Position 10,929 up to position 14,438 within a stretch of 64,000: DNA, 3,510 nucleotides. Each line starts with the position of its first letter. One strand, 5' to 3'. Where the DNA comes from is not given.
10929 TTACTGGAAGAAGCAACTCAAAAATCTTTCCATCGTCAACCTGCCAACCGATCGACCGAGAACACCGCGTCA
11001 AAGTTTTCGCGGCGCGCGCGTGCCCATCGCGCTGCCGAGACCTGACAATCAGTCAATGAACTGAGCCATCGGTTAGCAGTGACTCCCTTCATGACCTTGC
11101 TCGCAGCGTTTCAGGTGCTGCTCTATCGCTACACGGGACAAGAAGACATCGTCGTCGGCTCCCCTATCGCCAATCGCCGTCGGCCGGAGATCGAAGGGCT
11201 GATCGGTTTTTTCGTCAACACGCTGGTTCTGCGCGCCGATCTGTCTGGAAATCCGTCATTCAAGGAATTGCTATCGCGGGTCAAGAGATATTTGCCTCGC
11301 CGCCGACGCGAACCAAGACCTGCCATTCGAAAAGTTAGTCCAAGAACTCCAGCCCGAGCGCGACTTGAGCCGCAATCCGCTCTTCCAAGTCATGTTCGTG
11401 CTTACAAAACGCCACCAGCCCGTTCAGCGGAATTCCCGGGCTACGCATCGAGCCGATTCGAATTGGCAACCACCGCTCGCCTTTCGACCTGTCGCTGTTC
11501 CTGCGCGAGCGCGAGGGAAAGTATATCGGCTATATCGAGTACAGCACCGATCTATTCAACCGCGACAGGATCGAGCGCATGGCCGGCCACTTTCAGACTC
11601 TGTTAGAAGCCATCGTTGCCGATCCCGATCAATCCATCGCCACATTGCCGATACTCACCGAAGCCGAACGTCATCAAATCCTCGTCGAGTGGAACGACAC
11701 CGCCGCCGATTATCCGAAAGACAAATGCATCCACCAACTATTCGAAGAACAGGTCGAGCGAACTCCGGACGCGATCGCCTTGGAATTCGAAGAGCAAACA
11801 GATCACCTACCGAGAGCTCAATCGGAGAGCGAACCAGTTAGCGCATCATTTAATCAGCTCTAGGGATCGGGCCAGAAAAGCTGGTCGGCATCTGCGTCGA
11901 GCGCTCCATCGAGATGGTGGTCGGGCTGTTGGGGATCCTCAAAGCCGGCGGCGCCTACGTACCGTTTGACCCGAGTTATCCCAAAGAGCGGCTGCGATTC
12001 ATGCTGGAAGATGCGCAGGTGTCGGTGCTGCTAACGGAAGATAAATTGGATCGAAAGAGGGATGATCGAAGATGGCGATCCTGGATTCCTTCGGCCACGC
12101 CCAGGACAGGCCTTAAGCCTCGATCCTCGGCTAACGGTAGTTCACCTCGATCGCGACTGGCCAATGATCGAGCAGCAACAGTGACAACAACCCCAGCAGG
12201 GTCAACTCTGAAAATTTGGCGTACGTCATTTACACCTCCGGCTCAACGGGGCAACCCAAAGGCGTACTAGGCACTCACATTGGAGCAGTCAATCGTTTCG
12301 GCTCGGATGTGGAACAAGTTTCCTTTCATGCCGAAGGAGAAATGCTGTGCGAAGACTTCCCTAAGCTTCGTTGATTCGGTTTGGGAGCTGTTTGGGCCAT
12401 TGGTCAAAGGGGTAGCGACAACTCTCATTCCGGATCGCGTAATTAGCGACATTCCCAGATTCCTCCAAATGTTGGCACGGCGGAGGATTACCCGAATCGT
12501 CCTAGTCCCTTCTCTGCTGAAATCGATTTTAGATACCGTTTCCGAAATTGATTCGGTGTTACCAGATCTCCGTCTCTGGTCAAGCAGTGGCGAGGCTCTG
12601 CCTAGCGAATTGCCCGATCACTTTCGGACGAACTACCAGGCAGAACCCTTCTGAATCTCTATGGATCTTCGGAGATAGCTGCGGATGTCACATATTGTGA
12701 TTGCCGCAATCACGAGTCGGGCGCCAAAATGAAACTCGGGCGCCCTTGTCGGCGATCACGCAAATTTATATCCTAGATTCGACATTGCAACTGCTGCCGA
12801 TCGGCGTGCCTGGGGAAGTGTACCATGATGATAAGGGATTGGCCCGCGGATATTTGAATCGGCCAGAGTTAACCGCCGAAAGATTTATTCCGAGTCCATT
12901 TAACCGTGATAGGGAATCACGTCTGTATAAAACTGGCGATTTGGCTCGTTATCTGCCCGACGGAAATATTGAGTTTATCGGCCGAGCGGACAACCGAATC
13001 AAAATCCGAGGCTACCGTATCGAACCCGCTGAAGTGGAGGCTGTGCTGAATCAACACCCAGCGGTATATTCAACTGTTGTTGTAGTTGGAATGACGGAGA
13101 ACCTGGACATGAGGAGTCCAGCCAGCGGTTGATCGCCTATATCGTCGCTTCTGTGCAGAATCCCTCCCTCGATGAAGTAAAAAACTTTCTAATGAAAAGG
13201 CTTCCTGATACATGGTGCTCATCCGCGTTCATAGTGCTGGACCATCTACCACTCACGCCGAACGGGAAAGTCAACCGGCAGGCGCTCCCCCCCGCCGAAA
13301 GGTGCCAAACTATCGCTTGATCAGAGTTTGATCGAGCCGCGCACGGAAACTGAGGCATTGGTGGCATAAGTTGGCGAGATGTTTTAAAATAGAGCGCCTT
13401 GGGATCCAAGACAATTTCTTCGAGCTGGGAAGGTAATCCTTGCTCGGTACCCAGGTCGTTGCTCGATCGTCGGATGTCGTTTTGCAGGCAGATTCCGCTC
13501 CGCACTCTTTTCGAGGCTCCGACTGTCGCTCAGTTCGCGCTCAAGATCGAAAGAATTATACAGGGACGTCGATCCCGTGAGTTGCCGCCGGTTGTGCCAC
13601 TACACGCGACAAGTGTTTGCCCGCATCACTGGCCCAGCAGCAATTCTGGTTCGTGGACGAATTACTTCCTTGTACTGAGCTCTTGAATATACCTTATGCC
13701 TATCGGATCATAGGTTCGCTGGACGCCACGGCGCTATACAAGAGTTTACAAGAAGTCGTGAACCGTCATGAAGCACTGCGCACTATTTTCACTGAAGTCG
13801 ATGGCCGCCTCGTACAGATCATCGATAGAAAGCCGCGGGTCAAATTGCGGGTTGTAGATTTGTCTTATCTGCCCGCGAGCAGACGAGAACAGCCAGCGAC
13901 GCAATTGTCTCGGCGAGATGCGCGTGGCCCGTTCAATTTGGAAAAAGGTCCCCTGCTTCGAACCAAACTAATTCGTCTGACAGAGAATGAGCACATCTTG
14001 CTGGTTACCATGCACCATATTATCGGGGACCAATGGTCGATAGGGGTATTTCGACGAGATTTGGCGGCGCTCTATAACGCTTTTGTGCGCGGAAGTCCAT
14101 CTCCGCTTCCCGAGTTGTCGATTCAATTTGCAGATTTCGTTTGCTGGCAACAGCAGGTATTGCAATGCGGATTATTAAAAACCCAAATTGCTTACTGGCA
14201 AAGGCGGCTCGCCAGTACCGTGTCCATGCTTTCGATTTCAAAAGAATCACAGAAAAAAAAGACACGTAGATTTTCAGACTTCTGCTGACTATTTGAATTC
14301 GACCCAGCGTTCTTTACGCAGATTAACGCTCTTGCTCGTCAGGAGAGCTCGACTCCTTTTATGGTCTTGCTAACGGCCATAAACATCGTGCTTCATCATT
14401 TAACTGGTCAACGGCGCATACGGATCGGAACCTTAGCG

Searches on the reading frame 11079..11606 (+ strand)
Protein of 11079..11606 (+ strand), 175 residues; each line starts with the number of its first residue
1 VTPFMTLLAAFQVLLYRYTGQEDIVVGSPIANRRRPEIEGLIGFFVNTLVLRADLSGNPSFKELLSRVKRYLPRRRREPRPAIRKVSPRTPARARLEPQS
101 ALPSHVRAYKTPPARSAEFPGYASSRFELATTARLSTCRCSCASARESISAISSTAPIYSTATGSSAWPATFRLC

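Call 58: search_protein_families(library=pfam, proteins=[window:11079-11606:+], max_evalue=0.001)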
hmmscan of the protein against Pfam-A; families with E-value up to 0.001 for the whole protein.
window:11079-11606:+ (175 aa): 1 family
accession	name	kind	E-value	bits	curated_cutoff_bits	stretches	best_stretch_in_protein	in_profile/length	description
PF00668.25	Condensation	-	2.9e-18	66.3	30.6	1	5-72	253-320/456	Condensation domain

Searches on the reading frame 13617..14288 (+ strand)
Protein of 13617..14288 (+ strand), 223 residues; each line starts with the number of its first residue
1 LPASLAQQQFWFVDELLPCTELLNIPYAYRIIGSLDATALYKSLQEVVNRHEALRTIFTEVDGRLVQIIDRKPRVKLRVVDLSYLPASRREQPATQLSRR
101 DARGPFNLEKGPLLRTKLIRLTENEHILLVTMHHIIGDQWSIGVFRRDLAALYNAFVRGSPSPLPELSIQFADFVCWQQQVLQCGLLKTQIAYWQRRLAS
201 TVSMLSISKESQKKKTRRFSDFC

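Call 58: search_protein_families(library=pfam, proteins=[window:13617-14288:+], max_evalue=0.001)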
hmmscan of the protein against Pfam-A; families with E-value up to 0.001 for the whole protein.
window:13617-14288:+ (223 aa): 1 family
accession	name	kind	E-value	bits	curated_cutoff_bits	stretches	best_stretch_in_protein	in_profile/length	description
PF00668.25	Condensation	-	1.8e-53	182.3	30.6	1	2-220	6-224/456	Condensation domain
